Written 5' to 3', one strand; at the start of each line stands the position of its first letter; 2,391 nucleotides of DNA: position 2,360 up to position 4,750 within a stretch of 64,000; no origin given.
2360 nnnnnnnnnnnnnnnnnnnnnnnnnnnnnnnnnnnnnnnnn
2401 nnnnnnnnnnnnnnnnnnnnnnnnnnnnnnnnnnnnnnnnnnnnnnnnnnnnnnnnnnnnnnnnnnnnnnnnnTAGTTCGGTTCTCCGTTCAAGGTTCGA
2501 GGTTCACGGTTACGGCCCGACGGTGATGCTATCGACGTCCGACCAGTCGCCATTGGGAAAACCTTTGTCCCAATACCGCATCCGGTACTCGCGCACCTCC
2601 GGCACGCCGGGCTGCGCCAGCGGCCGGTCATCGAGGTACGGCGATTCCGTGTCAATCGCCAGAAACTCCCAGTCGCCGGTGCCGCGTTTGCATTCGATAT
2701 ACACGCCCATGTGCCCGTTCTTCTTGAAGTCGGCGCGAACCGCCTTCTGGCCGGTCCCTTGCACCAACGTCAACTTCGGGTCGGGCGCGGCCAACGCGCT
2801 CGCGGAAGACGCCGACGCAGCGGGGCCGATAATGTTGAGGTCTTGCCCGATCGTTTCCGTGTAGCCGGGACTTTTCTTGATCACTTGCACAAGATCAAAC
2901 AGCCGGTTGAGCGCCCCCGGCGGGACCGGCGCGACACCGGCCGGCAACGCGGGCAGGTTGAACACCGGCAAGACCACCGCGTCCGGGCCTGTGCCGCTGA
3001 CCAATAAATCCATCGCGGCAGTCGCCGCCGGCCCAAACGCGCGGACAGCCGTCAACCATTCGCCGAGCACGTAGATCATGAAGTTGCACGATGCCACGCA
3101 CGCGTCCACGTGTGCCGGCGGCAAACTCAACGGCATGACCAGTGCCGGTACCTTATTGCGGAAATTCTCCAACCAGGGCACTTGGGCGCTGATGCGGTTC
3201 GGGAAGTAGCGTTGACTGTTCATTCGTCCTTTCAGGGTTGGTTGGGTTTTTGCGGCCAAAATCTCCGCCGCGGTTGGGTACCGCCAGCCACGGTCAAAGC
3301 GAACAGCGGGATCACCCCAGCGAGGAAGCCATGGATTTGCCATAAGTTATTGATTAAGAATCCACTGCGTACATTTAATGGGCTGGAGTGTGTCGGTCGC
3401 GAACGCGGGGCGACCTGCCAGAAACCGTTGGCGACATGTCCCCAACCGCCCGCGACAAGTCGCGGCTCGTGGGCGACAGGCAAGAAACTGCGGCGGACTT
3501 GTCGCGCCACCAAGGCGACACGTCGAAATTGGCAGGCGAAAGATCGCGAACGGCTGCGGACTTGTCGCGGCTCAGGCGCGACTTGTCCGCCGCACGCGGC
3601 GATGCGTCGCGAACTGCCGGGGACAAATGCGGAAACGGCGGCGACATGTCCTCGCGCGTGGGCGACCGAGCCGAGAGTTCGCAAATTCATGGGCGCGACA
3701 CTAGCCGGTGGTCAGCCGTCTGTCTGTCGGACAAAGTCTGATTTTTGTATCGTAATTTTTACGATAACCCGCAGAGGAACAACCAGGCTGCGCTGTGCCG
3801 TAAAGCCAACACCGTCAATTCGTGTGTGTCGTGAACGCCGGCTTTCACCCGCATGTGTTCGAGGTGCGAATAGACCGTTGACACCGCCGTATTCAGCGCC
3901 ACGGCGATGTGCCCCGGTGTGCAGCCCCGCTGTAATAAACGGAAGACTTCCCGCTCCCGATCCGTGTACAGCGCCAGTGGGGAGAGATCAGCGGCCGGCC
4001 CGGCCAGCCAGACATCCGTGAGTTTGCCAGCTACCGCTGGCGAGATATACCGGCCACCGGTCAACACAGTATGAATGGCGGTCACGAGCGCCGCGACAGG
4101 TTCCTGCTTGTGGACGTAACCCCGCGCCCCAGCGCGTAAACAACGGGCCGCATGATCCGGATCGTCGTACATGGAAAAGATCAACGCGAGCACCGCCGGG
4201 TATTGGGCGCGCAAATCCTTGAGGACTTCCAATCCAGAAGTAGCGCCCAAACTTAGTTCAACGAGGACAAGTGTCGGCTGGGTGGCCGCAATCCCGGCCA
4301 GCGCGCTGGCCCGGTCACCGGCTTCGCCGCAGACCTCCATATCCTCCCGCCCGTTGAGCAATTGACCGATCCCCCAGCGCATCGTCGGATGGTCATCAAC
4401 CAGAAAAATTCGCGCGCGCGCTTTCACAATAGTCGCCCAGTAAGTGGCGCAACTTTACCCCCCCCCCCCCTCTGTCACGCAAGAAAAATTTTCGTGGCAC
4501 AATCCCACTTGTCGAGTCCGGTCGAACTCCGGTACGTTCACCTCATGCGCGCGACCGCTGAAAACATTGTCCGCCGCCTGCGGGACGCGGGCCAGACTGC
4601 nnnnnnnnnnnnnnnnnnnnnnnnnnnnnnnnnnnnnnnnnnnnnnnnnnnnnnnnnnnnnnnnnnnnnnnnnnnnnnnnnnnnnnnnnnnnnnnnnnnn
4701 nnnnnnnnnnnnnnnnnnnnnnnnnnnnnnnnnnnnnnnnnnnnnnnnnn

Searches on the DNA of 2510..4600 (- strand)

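Call 7: search_rna_families(source=window, start=3000, end=4600, threshold=evalue, max_evalue=1)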
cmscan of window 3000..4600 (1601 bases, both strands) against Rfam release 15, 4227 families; matches with E-value up to 1: 0.
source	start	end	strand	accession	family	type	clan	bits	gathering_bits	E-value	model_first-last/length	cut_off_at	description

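Call 85: search_rna_families(sources=[L024, L029, L014, L001, L085], threshold=gathering)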
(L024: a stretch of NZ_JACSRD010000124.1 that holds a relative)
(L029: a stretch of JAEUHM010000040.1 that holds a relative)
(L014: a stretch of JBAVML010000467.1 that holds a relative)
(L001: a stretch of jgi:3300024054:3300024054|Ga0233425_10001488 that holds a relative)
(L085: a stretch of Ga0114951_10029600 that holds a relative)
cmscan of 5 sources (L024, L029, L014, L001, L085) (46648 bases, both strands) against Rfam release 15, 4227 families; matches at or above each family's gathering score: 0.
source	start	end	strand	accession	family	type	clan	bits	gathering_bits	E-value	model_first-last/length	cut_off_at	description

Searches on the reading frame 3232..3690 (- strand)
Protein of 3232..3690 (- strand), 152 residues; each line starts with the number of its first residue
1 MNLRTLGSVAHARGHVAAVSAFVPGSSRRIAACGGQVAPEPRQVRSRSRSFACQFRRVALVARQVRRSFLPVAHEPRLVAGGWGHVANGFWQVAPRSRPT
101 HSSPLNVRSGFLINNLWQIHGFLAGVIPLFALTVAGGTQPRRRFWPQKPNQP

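Call 37: search_protein_families(library=pfam, proteins=[window:3232-3690:-], max_evalue=1)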
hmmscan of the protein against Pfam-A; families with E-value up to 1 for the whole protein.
window:3232-3690:- (152 aa): 0 families

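Call 38: search_protein_families(library=ncbifam, proteins=[window:3232-3690:-], max_evalue=1)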
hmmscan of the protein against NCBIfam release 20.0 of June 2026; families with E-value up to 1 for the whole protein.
window:3232-3690:- (152 aa): 0 families

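Call 39: search_protein_families(library=phrogs, proteins=[window:3232-3690:-], max_evalue=0.1)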
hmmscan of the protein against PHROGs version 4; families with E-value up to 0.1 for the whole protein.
window:3232-3690:- (152 aa): 0 families

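Call 51: search_protein_families(library=padloc, proteins=[window:3232-3690:-], max_evalue=0.1)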
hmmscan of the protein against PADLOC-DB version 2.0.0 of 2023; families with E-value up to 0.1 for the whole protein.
window:3232-3690:- (152 aa): 0 families

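Call 77: list_cluster_members(proteins=[window:3235-3690:-, window:3391-3741:+, window:3378-3647:-, window:3381-3704:+])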
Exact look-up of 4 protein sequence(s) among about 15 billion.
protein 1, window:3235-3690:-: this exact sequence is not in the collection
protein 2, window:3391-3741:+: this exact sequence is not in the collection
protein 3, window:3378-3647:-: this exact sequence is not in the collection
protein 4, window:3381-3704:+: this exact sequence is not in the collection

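Call 78: find_homologous_proteins(query=window:3235-3690:-, max_evalue=0.01)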
Query window:3235-3690:-: 340 candidates shared short words with the query, none scored E <= 0.01.

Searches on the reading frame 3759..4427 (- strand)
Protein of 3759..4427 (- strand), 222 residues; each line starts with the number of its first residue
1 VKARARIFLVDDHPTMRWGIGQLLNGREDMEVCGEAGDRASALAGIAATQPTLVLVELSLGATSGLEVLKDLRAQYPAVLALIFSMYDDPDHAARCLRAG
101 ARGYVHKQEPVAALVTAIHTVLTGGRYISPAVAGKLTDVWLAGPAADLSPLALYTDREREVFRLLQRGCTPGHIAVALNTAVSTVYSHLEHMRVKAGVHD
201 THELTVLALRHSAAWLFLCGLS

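Call 11: search_protein_families(library=pfam, proteins=[window:3759-4427:-], max_evalue=0.01)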
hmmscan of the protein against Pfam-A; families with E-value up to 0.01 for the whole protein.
window:3759-4427:- (222 aa): 4 families
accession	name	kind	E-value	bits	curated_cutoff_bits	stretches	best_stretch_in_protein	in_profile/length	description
PF00072.30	Response_reg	-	2.4e-20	73.2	30.2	1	7-118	1-110/111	Response regulator receiver domain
PF00196.25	GerE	-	2.1e-08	34.1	23.5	1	155-208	4-57/57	Bacterial regulatory proteins, luxR family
PF21476.4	PF0610-like_N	-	0.0031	18.2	33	1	155-191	1-37/50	PF0610-like, N-terminal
PF14493.12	HTH_40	-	0.0051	17.5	27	1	159-192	3-36/89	Helix-turn-helix domain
